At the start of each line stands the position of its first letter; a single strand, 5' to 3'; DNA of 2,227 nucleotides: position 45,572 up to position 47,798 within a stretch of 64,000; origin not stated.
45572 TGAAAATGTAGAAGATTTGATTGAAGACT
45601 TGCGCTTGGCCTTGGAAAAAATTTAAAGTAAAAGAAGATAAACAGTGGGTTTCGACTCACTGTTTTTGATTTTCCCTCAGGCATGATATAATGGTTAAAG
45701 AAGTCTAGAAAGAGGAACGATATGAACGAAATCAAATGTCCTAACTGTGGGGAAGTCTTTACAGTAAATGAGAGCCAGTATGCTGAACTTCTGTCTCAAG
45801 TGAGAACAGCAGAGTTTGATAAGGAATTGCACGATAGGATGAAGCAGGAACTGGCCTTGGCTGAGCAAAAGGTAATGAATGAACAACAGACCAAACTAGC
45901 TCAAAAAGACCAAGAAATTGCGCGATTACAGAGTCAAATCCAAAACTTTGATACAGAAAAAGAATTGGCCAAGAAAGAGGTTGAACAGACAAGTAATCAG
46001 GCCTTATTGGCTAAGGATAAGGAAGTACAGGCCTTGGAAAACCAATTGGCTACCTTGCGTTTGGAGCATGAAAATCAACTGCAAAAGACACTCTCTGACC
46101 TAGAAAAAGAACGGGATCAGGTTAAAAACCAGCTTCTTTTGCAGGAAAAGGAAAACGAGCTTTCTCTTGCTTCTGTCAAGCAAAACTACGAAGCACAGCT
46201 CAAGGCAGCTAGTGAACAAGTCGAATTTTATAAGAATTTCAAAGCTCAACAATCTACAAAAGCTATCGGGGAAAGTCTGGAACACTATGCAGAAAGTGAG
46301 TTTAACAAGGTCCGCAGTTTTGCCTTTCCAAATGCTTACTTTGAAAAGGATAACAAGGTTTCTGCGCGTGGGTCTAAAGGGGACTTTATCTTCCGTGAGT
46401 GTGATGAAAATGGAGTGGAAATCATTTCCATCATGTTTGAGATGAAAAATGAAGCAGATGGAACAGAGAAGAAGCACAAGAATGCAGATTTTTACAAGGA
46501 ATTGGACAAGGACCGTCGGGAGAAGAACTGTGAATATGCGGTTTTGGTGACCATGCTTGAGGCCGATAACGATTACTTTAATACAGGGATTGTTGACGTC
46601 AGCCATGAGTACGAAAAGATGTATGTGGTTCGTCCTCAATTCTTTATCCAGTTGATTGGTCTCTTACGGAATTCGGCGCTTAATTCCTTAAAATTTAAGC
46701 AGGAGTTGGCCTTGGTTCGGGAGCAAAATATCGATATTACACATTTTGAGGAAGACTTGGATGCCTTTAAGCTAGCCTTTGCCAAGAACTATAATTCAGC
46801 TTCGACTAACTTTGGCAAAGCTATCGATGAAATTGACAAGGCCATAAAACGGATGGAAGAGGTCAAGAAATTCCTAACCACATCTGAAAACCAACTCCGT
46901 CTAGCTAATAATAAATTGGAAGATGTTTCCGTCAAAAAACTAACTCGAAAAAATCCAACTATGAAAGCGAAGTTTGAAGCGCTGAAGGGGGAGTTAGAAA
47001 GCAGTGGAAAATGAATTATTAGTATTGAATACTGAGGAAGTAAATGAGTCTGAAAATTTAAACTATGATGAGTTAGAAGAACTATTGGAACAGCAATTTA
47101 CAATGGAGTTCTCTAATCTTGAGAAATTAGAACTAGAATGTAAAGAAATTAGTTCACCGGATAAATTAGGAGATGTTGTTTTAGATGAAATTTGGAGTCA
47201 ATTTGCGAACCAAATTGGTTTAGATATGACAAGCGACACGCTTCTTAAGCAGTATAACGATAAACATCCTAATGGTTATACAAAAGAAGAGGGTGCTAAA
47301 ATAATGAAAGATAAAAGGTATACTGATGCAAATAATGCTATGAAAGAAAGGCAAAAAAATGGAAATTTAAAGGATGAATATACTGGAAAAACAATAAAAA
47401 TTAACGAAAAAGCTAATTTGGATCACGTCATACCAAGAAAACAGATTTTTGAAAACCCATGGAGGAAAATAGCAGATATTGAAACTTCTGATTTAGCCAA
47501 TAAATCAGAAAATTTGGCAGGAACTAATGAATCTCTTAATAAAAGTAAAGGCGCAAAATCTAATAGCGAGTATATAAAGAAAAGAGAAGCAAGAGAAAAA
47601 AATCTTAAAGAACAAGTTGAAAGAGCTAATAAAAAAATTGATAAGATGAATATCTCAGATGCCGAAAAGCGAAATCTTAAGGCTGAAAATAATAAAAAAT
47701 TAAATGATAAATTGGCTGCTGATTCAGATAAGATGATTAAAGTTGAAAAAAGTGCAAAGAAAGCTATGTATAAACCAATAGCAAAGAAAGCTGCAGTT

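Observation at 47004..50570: Three-gene AT-rich cassette: membrane-anchored HNH nuclease + tail-anchored coiled-coil protein + CbbX/SpoVK-type AAA+ ATPase; candidate undescribed defence/conflict system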

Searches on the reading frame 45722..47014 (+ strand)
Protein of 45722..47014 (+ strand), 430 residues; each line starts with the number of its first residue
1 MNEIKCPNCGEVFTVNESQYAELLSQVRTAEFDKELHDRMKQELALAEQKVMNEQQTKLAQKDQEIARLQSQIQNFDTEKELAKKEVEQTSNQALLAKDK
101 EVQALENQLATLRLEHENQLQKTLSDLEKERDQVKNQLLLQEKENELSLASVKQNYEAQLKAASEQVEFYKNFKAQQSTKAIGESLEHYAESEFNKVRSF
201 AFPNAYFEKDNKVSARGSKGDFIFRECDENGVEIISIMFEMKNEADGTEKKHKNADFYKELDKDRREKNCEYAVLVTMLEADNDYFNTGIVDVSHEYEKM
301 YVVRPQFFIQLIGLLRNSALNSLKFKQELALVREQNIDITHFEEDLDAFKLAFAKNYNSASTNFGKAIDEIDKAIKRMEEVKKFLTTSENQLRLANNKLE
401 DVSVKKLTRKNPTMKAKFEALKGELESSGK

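Call 3: search_protein_families(library=pfam, proteins=[window:45722-47014:+], max_evalue=0.1)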
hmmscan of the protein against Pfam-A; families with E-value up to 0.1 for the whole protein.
window:45722-47014:+ (430 aa): 5 families
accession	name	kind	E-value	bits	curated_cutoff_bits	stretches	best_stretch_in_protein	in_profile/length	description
PF09903.14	DUF2130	-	4.5e-81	272.3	26.7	1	152-409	4-254/255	Uncharacterized protein conserved in bacteria (DUF2130)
PF04048.20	Sec8_N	-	0.0029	18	26.8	1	343-407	53-117/142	Exocyst complex component Sec8 N-terminal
PF24441.1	DUF7560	-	0.017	15.3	27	1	3-25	5-27/44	Family of unknown function (DUF7560)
PF13717.11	Zn_ribbon_4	-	0.026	14.9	30.3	1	4-20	3-19/36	zinc-ribbon domain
PF13719.11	Zn_ribbon_5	-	0.069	13.4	29.3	0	4-29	3-28/37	zinc-ribbon domain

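Call 4: search_protein_families(library=padloc, proteins=[window:45722-47014:+], max_evalue=0.1)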
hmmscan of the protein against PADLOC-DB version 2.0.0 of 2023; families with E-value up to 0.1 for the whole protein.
window:45722-47014:+ (430 aa): 0 families

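Call 5: search_protein_families(library=ncbifam, proteins=[window:45722-47014:+], max_evalue=0.1)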
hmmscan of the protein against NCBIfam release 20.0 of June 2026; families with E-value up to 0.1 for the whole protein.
window:45722-47014:+ (430 aa): 2 families
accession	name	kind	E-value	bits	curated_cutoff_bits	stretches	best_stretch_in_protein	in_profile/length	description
TIGR02098.1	MJ0042_CXXC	domain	0.021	14.5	20.9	1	4-19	3-18/38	MJ0042-type zinc finger domain-containing protein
TIGR04165.1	methano_modCys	hypoth_equivalog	0.065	13.5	60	0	2-16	35-49/50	TIGR04165 family Cys-rich peptide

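Call 10: search_protein_families(library=phrogs, proteins=[window:45722-47014:+], max_evalue=0.01)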
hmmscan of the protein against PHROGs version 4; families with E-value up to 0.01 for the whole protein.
window:45722-47014:+ (430 aa): 0 families

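Call 30: find_encoding_contigs(protein=window:45722-47014:+, flank=7000, max_places=8)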
Protein window:45722-47014:+ (430 aa): 2 contigs read that carry it; 1 place shown.
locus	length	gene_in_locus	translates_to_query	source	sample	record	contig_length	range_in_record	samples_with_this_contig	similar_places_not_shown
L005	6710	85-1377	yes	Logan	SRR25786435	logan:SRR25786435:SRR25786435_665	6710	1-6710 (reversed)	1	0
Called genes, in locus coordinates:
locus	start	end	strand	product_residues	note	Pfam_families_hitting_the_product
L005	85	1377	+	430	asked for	PF09903:DUF2130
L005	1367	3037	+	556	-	-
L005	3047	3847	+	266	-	-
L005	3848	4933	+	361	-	PF13401:AAA_22 (faint), PF20720:nSTAND3 (faint), PF00004:AAA, PF17866:AAA_lid_6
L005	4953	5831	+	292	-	PF01509:TruB_N, PF16198:TruB_C_2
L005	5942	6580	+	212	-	PF00485:PRK, PF13238:AAA_18 (weak)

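Call 40: find_related_loci(query=window:45722-47014:+, collection=metagenome_contigs, flank=6000)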
Query window:45722-47014:+ (430 aa) in metagenome_contigs; peptide patterns used: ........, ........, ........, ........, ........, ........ (x = any residue, [..] = any of these).
600 stretches matched a pattern (row limit reached: there are more); 591 encode a relative of the query (tblastn E <= 1e-3); the best 80 are kept; 80 distinct loci.
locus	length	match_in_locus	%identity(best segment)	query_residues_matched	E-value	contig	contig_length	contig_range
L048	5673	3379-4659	96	1-427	0e+0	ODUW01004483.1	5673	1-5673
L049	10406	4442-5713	97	1-424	0e+0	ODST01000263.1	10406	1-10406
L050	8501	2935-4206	96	1-424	0e+0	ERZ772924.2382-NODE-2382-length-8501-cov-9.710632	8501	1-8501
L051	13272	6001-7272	94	1-424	0e+0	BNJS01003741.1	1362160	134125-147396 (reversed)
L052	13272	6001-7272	94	1-424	0e+0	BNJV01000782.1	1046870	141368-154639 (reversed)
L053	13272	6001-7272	93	1-424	0e+0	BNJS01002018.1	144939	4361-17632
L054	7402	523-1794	93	1-424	0e+0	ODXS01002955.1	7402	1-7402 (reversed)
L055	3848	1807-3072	94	1-422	0e+0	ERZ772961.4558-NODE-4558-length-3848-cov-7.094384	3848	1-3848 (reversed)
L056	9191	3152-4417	93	1-422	0e+0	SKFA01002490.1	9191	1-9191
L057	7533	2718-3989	93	1-424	0e+0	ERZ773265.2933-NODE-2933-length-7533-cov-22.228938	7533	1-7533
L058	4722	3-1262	93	5-424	0e+0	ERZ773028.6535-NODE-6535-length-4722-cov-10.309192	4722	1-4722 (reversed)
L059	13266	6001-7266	93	3-424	0e+0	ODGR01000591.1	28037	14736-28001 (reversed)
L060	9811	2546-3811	92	3-424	0e+0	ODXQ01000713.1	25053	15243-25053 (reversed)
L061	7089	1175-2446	90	1-424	0e+0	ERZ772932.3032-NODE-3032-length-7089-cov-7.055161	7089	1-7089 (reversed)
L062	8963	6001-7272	98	1-424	0e+0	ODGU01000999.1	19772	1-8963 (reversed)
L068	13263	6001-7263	76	1-422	0e+0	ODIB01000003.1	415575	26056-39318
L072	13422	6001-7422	66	1-422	0e+0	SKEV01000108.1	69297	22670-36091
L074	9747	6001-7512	73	1-424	0e+0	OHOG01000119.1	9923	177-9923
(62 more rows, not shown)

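Call 43: search_protein_families(library=padloc, proteins=[L050:4221-7403:+, L072:7881-10976:+, L051:7272-7754:+, L051:9170-9685:+, L051:9818-10471:+, L051:10927-11550:+, L048:4650-5471:+, L068:8094-8897:+], max_evalue=0.001)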
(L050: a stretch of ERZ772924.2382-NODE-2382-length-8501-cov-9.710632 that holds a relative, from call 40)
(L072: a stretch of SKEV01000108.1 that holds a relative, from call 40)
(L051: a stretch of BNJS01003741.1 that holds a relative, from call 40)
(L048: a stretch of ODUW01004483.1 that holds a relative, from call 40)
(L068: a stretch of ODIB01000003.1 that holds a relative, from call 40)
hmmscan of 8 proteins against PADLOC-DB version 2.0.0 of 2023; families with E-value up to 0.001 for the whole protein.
L050:4221-7403:+ (1060 aa): 2 families
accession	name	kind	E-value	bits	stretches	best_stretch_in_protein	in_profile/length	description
PDLC00407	ThsA1|ThsA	-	3.1e-11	40.6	1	6-46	5-45/478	STALD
PDLC00409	ThsA1|ThsA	-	5.6e-10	37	1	1-49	1-49/242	STALD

L072:7881-10976:+ (1031 aa): 11 families
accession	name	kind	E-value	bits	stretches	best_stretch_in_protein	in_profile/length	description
PDLC03048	REase_I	-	1.2e-155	518.2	1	50-1015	4-943/976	Type I restriction enzyme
PDLC03046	REase_I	-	1.5e-155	517.7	1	52-1010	5-986/1025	Type I restriction enzyme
PDLC03045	REase_I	-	4.7e-85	284.3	1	52-764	3-708/995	Type I restriction enzyme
PDLC03044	REase_I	-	1.8e-39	133.5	2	173-538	117-475/1034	Type I restriction enzyme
PDLC03040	REase_I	-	3.4e-39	132.4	1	123-763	83-700/1029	Type I restriction enzyme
PDLC03041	REase_I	-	9.9e-28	94.6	1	297-743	296-734/1099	Type I restriction enzyme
PDLC03043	REase_I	-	2.4e-24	84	1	188-324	146-284/313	Type I restriction enzyme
PDLC02707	PbeA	-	1.9e-14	51.2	1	305-554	245-480/672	PbeA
PDLC02704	PbeA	-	2.1e-13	47.6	1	277-543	240-474/682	PbeA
PDLC02703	PbeA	-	9e-10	35.8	1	319-527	250-445/626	PbeA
PDLC01765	Cas3c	-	0.00036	17.6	0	322-425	174-279/612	-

L051:7272-7754:+ (160 aa): 0 families

L051:9170-9685:+ (171 aa): 0 families

L051:9818-10471:+ (217 aa): 0 families

L051:10927-11550:+ (207 aa): 0 families

L048:4650-5471:+ (273 aa): 0 families

L068:8094-8897:+ (267 aa): 0 families

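Call 44: search_protein_families(library=pfam, proteins=[L050:4221-7403:+, L072:7881-10976:+, L051:7272-7754:+, L051:9170-9685:+, L051:9818-10471:+, L051:10927-11550:+, L048:4650-5471:+, L068:8094-8897:+, L056:4436-4879:+, L074:8218-9585:+], max_evalue=0.001)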
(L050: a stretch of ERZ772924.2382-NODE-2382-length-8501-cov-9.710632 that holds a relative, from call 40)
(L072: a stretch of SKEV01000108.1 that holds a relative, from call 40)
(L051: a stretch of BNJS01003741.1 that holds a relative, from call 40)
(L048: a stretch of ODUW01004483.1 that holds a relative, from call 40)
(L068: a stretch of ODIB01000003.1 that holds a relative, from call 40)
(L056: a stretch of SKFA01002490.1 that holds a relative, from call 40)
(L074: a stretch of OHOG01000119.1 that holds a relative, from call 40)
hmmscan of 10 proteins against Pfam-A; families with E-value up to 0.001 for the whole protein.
L050:4221-7403:+ (1060 aa): 0 families

L072:7881-10976:+ (1031 aa): 7 families
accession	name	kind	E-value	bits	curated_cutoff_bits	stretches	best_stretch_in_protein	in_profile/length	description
PF18766.7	SWI2_SNF2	-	1.2e-47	162.8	26.7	1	316-541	1-208/221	SWI2/SNF2 ATPase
PF22679.2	T1R_D3-like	-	6.9e-44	150.5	27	1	572-740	2-157/158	Type I restriction enzyme subunit R domain 3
PF12008.13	EcoR124_C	-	4.5e-35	121.9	23.1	1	767-993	1-216/260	Type I restriction and modification enzyme - subunit R C terminal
PF04851.21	ResIII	-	2.2e-32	112.7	22.5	1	312-480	3-163/164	Type III restriction enzyme, res subunit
PF04313.20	HSDR_N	-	1.9e-21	77.3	25.1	1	51-257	3-194/198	Type I restriction enzyme R protein N terminus (HSDR_N)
PF00270.35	DEAD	-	1.2e-10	41.8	26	1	315-466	2-141/167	DEAD/DEAH box helicase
PF00176.29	SNF2-rel_dom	-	3.2e-06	26.9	24.9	1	316-481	1-165/290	SNF2-related domain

L051:7272-7754:+ (160 aa): 0 families

L051:9170-9685:+ (171 aa): 0 families

L051:9818-10471:+ (217 aa): 0 families

L051:10927-11550:+ (207 aa): 0 families

L048:4650-5471:+ (273 aa): 4 families
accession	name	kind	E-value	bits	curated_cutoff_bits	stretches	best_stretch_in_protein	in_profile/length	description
PF00561.26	Abhydrolase_1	-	8.6e-19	68.6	25.8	1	76-141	46-113/245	alpha/beta hydrolase fold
PF12146.15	Hydrolase_4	-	2.3e-08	34.1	27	0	96-140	69-117/239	Serine aminopeptidase, S33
PF12697.13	Abhydrolase_6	-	4.5e-08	34.4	26.3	1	34-260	1-211/217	Alpha/beta hydrolase family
PF02089.21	Palm_thioest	-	0.00012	22.3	26.8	1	34-129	2-105/254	Palmitoyl protein thioesterase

L068:8094-8897:+ (267 aa): 0 families

L056:4436-4879:+ (147 aa): 6 families
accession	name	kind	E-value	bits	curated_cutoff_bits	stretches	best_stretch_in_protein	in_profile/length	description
PF00583.31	Acetyltransf_1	-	9.8e-17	61.7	20.7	1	18-131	8-116/116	Acetyltransferase (GNAT) family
PF13508.13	Acetyltransf_7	-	1.3e-13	51.5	27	1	42-133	2-84/84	Acetyltransferase (GNAT) domain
PF13673.13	Acetyltransf_10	-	3.8e-11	43.5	23.6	1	36-135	25-111/128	Acetyltransferase (GNAT) domain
PF08445.16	FR47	-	6.7e-07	29.7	22.1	1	75-135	24-81/86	FR47-like protein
PF12568.14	PanZ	-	7.7e-07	29.1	22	1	68-138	57-127/128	Acetyltransferase (GNAT) domain, PanZ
PF13420.13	Acetyltransf_4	-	0.00078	19.9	24.3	0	3-134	1-137/155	Acetyltransferase (GNAT) domain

L074:8218-9585:+ (455 aa): 3 families
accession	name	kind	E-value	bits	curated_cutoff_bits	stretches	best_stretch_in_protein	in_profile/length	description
PF13596.12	PAS_10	-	2.9e-24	86.2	22.1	1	333-441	2-105/106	PAS domain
PF04282.18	DUF438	-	1.1e-22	80.2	25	1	13-80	1-66/67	Family of unknown function (DUF438)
PF01814.28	Hemerythrin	-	7.5e-15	56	25.3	1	92-224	1-125/127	Hemerythrin HHE cation binding domain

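Call 90: search_solved_structures(query=window:45722-47014:+, max_evalue=1)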
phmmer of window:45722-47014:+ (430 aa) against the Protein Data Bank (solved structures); distinct sequences matched with E-value up to 1: 5.
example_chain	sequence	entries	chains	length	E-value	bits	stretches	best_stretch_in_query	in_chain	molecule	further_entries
4hse_A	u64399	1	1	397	0.027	16.8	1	59-167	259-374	Chaperone protein ClpB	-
1qvr_A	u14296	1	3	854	0.03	16.7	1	59-169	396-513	ClpB protein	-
9tlt_A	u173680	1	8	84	0.039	16.3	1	55-114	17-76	Sc-apCC-2-KLHL20-4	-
9tln_A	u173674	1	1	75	0.16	14.3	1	55-113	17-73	Sc-apCC-2-BCL-xL-2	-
9tlm_A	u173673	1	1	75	0.6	12.4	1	50-99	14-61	Sc-apCC-2-MCL-1-1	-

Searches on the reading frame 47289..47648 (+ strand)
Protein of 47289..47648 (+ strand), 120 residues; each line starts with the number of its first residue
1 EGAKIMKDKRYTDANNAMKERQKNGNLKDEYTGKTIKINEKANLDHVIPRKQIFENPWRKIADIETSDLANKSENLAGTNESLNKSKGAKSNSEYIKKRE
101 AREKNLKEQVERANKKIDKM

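Call 57: predict_structure(alignment_id=A3)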
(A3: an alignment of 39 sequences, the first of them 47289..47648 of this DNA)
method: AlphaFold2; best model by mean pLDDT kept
length: 120 residues; sequences in the alignment: 39
mean_pLDDT: 94.0   pTM: 0.74
mean pLDDT of the five models: 94.0, 93.0, 92.8, 92.1, 89.0
residues with pLDDT >= 90: 98; 70-90: 22; 50-70: 0; < 50: 0
segments of 3 or more residues with pLDDT < 50: none
pLDDT, mean of each block of 10 residues (from residue 1): 94 98 97 95 95 96 97 97 85 86 94 96
secondary structure, 60 per line:
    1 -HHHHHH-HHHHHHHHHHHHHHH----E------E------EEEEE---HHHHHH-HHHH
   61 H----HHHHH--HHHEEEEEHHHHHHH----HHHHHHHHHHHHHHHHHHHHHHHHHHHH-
elements in order: H2-7 H9-23 E42-46 H50-55 H57-61 H66-70 E76-80 H81-87 H92-119

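Call 60: fold_search(model_id=the predicted structure, library=pdb)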
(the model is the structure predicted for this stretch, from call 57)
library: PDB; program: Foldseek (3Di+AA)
matches with E <= 10: 77; with E <= 0.001: 0
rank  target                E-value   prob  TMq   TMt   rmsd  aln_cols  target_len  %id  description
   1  5vgb_A                3.3e-02  0.98  0.44  0.39   4.6        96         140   20  Crystal structure of NmeCas9 HNH domain bound to anti-CRISPR AcrIIC1 (released 2017-08-30)
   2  9ar6_A                4.9e-02  0.99  0.39  0.05   3.3        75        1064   21  CryoEM structure of ThermoCas9 in pre-cleavage state bound with the DNA containing NNNNCCA PAM (released 2025-02-26)
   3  8f43                  9.8e-02  0.96  0.41  0.45   3.9        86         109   20  HNH Nuclease Domain from G. stearothermophilus Cas9, K597A mutant (released 2022-12-21)
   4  9j1z_A                9.8e-02  0.82  0.44  0.39   8.2       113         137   21  Crystal structure of Nme1Cas9 HNH domain bound to anti-CRISPR AcrIIC1Nme1ST (released 2026-03-04)
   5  9k32_A                1.2e-01  0.91  0.34  0.06   5.4        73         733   29  Cryo-EM structure of the NbaCas9-guide RNA-target DNA complex (released 2026-02-04)
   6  9j1y_A                1.5e-01  0.77  0.45  0.38   8.3       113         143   18  Crystal structure of Nme1Cas9 HNH domain bound to anti-CRISPR AcrIIC1Boe. (released 2026-03-04)
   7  9ar4_A                3.1e-01  0.82  0.39  0.05   3.9        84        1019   23  CryoEM structure of ThermoCas9 in post-cleavage state bound with the DNA containing NNNNCCA PAM (released 2025-02-26)
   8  4l0k_D                3.4e-01  0.94  0.46  0.28   2.4        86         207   17  Crystal structure of a type II restriction endonuclease (released 2014-05-14)
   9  6jdv_A                3.4e-01  0.75  0.40  0.06   5.1        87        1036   18  Crystal structure of Nme1Cas9 in complex with sgRNA and target DNA (ATATGATT PAM) in catalytic state (released 2019-11-06)
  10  4h9d_A                4.1e-01  0.51  0.37  0.44   4.9        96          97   11  Crystal Structure of Mn-dependent Gme HNH nicking endonuclease from Geobacter metallireducens GS-15, Northeast Structu (released 2012-10-10)
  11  2pu3                  4.4e-01  0.66  0.32  0.19   4.5        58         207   17  Structural adaptation of endonuclease I from the cold-adapted and halophilic bacterium Vibrio salmonicida (released 2008-03-18)
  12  2vnd                  4.4e-01  0.66  0.30  0.18   4.4        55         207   14  The N69Q mutant of Vibrio cholerae endonuclease I (released 2008-02-12)
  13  4l0k_A                4.7e-01  0.87  0.46  0.28   2.6        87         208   17  Crystal structure of a type II restriction endonuclease (released 2014-05-14)
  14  7mpz                  4.7e-01  0.72  0.40  0.35   4.1        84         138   20  HNH Nuclease Domain from G. stearothermophilus Cas9 (released 2021-12-22)
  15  2g7e                  5.4e-01  0.69  0.30  0.18   4.8        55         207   14  The 1.6 A crystal structure of Vibrio cholerae extracellular endonuclease I (released 2006-10-31)
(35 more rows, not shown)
